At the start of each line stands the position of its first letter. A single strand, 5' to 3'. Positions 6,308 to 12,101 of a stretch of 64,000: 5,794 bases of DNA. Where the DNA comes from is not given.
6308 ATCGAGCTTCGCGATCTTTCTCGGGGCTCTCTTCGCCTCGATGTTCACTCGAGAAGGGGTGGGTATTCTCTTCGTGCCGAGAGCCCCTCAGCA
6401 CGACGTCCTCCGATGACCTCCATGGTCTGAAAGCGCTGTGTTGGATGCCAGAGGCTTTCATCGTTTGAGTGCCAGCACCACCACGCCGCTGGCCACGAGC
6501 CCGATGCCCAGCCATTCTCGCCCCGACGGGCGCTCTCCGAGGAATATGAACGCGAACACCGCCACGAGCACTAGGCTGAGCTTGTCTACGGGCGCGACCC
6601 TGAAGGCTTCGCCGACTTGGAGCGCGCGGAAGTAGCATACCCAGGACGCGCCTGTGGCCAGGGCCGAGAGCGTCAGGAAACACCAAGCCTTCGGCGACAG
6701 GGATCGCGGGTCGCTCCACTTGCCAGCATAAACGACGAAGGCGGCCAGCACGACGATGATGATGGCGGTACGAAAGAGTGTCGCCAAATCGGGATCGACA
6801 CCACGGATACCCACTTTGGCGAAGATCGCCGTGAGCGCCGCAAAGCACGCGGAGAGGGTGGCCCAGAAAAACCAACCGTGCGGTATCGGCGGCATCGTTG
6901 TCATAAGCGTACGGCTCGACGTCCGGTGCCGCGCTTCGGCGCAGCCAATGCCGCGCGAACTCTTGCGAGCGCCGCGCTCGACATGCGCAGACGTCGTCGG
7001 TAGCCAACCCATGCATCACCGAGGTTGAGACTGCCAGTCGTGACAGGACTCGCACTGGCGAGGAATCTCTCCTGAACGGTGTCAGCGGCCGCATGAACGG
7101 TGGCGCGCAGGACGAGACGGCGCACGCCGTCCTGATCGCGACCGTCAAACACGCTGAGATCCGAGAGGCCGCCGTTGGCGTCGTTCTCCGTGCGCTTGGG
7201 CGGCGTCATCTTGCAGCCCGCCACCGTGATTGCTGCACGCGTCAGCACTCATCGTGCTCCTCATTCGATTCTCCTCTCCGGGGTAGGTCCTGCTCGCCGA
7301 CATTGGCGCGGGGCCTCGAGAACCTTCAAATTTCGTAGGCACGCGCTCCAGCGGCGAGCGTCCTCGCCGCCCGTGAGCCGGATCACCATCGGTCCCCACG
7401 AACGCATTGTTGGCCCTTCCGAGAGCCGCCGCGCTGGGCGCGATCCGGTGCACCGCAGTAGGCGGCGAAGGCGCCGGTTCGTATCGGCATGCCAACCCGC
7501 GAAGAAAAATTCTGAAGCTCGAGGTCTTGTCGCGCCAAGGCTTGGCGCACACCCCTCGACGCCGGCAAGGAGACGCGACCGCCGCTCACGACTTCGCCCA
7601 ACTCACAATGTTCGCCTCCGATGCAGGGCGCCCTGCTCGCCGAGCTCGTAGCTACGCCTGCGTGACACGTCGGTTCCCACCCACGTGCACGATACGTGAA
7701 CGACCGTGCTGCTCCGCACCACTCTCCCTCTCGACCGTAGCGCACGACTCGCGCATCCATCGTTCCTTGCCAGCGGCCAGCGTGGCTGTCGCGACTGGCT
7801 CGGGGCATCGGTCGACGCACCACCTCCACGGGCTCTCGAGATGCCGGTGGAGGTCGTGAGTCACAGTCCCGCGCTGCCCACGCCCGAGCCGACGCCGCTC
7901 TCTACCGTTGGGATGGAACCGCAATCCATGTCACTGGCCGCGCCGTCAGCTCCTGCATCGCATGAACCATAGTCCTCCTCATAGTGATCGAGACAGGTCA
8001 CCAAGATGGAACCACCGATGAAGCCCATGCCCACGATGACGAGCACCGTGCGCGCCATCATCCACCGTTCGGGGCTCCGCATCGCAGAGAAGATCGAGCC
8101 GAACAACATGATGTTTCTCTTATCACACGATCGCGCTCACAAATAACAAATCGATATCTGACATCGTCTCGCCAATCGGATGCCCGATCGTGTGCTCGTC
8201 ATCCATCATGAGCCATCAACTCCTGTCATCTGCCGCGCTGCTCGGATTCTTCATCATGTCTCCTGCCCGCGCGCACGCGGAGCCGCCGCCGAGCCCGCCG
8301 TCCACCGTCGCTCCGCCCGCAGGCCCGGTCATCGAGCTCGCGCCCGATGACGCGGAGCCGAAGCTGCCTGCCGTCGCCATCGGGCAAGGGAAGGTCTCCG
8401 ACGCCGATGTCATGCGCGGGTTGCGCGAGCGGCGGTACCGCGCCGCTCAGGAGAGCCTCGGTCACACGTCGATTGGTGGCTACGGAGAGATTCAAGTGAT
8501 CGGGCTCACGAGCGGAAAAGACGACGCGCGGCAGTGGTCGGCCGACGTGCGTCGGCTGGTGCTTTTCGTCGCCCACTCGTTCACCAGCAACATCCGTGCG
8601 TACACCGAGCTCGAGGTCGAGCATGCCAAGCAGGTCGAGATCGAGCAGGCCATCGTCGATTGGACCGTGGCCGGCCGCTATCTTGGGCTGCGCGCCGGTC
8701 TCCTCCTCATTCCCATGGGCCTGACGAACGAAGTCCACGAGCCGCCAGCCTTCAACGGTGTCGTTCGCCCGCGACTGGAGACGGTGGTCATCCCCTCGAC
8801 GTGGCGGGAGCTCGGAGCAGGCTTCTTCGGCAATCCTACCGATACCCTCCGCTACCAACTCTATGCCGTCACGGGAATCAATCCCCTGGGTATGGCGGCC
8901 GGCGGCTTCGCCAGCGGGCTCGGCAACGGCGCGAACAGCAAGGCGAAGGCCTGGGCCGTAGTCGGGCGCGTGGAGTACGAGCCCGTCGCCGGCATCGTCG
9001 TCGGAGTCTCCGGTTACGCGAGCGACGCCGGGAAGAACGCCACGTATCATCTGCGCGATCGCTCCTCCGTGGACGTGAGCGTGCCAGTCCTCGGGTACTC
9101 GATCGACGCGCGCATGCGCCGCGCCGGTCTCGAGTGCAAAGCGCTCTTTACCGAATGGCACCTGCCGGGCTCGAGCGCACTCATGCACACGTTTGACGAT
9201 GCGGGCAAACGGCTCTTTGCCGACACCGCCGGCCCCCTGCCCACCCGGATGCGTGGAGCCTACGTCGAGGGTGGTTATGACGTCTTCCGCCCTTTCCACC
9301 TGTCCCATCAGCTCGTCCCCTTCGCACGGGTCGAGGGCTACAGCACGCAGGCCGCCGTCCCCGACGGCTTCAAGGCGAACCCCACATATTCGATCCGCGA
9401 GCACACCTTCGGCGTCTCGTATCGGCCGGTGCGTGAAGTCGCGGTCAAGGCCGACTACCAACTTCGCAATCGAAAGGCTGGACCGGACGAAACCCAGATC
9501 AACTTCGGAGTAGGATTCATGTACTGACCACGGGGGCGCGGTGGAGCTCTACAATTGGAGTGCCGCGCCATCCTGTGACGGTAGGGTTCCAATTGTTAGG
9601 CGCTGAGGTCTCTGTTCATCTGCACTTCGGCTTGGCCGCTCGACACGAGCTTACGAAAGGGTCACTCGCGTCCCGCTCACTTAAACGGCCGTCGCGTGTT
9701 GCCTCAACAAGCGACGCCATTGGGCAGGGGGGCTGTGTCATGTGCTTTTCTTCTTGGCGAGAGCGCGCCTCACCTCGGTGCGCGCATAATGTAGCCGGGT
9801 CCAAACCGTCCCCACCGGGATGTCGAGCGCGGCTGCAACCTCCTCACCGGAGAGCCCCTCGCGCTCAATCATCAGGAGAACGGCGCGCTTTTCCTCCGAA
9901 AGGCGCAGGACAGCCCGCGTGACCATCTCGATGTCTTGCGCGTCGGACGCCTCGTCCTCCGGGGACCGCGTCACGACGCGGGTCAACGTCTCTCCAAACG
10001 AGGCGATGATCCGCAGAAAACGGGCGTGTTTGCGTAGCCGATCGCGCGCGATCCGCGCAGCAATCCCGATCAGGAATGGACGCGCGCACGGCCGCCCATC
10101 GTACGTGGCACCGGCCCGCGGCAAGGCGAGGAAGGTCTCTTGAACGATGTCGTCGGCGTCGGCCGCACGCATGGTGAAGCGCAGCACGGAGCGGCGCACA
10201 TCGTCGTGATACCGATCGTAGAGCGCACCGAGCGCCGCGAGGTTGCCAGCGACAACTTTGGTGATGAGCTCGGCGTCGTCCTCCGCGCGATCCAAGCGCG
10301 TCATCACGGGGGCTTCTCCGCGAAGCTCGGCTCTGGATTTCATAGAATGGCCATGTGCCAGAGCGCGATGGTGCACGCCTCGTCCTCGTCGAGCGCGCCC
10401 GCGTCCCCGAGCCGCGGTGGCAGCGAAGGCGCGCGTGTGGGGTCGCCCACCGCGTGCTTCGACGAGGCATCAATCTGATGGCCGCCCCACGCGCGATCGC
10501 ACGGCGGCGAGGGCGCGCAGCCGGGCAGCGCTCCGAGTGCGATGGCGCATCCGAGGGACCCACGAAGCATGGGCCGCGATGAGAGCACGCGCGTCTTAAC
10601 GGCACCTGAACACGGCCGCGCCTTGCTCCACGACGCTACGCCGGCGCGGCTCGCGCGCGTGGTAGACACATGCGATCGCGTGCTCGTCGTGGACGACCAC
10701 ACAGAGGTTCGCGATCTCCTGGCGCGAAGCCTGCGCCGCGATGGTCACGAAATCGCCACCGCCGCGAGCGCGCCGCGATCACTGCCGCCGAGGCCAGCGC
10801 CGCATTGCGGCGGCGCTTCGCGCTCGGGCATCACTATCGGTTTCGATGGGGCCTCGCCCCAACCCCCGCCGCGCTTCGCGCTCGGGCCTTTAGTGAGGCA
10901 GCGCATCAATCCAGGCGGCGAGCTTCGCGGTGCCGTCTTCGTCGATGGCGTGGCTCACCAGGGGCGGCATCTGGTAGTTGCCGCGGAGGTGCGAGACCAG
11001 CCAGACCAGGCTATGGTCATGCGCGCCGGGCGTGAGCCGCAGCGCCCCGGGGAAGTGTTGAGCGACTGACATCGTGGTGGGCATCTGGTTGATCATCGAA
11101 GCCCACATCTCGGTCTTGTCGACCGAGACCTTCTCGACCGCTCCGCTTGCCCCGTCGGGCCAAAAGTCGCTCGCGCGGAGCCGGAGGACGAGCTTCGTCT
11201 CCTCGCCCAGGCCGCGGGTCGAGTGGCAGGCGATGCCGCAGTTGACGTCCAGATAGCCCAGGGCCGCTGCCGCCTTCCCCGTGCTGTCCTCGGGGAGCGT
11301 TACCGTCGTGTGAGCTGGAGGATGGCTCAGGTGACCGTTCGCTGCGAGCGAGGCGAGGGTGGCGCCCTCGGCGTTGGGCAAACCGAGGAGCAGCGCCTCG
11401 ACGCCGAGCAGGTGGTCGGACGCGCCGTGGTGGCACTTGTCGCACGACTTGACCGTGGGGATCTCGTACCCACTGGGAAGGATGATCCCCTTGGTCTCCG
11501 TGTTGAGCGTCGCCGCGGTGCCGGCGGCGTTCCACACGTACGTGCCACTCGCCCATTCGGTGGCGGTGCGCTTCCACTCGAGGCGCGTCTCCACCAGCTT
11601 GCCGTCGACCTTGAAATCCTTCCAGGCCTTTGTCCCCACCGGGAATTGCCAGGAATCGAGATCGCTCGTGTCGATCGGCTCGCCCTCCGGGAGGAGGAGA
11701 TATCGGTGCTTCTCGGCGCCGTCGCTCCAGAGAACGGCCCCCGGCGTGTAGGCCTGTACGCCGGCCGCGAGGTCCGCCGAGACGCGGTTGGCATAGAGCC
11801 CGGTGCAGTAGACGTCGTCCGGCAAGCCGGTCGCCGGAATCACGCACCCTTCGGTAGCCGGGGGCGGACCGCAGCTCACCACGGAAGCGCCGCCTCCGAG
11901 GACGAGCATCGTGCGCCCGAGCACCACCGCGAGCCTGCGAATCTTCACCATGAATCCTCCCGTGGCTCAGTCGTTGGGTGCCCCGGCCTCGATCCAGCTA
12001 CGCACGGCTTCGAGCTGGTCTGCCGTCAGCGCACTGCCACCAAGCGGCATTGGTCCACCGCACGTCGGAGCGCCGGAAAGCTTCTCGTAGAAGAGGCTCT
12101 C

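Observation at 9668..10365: ~700-bp segmental duplication of an ECF sigma gene that carried along the first 23 codons of its anti-sigma partner (second copy at 22870-23563)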

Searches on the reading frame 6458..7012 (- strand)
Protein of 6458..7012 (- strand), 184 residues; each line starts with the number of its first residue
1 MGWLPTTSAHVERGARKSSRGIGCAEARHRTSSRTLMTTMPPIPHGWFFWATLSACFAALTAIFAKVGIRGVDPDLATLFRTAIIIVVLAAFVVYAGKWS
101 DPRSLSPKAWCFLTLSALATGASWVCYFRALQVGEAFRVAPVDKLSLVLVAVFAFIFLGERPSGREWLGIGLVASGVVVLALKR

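Call 34: search_protein_families(library=pfam, proteins=[window:6458-7012:-], max_evalue=1)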
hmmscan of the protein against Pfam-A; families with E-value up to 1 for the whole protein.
window:6458-7012:- (184 aa): 4 families
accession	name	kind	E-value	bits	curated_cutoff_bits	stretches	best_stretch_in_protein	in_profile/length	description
PF00892.27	EamA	-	8e-23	81.7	28.2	1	47-180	3-133/135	EamA-like transporter family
PF05653.20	Mg_trans_NIPA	-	0.018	14.6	26.2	1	118-180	57-119/295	Magnesium transporter NIPA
PF02656.20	DUF202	-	0.058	14.3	23.4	1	146-182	19-57/68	Domain of unknown function (DUF202)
PF01757.29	Acyl_transf_3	-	0.28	10.6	31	1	47-168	150-269/326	Acyltransferase domain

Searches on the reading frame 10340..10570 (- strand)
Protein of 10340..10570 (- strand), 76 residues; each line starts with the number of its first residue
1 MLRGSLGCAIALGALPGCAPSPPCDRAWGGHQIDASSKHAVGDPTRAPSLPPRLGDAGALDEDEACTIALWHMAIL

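Call 66: search_protein_representatives(protein=window:10340-10570:-)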
Query: 76 residues. Proteins with E-value up to 0.001 (for the whole library): 5; up to 1e-10: 2; up to 1e-30: 1. The best 5 are listed.
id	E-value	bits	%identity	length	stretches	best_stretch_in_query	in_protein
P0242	7.3e-45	166.9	100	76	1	1-76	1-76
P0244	2.6e-16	75.9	58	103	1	2-74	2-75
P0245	3.5e-05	40.4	33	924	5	32-69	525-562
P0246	2.5e-04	37.7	39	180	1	6-74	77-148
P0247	3.2e-04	37.4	46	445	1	9-72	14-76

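Call 70: search_protein_families(library=pfam, proteins=[P0247, P0244, P0246], max_evalue=0.001)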
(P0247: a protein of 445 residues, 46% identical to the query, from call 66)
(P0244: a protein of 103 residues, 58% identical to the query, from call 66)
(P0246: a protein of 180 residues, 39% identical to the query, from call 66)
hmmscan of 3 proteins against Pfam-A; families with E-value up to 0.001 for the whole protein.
P0247 (445 aa): 1 family
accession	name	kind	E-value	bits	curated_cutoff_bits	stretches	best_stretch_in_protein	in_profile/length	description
PF02321.23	OEP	-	5.7e-22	78.9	22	2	263-441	2-187/187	Outer membrane efflux protein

P0244 (103 aa): 0 families

P0246 (180 aa): 0 families

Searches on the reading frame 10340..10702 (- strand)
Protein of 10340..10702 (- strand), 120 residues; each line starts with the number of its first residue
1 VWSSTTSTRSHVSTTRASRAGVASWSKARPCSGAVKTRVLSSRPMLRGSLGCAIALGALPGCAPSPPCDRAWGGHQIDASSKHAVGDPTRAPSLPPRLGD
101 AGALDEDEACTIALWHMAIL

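Call 10: search_protein_families(library=pfam, proteins=[window:10340-10702:-], max_evalue=0.01)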
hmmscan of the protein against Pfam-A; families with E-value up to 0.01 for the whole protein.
window:10340-10702:- (120 aa): 0 families

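Call 11: search_protein_families(library=ncbifam, proteins=[window:10340-10702:-], max_evalue=0.01)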
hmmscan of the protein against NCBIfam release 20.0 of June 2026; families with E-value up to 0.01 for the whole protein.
window:10340-10702:- (120 aa): 0 families

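Call 34: search_protein_families(library=pfam, proteins=[window:10340-10702:-], max_evalue=1)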
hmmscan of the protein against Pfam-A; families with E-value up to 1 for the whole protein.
window:10340-10702:- (120 aa): 0 families

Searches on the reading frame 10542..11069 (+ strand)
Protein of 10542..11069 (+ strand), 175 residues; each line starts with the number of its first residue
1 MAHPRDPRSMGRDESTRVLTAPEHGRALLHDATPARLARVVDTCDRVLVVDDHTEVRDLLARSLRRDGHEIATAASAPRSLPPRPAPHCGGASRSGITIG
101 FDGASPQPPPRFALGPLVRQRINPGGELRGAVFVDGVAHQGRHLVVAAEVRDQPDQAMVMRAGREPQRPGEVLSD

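Call 34: search_protein_families(library=pfam, proteins=[window:10542-11069:+], max_evalue=1)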
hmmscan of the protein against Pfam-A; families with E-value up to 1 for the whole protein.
window:10542-11069:+ (175 aa): 1 family
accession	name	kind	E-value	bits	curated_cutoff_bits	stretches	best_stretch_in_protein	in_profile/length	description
PF00072.30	Response_reg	-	0.0026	18.3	30.2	1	47-78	1-32/111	Response regulator receiver domain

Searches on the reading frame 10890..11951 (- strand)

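Call 10: search_protein_families(library=pfam, proteins=[window:10890-11951:-], max_evalue=0.01)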
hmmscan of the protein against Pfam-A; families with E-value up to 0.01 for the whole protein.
window:10890-11951:- (353 aa): 0 families

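Call 67: search_protein_families(library=ncbifam, proteins=[window:10890-11951:-], max_evalue=0.00001)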
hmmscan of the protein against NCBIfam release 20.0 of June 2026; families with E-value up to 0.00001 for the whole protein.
window:10890-11951:- (353 aa): 1 family
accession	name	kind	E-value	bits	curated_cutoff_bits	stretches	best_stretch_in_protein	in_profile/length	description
TIGR03806.1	chp_HNE_0200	subfamily_domain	4.1e-38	131.3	313.3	1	58-351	17-314/314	SO2930 family diheme c-type cytochrome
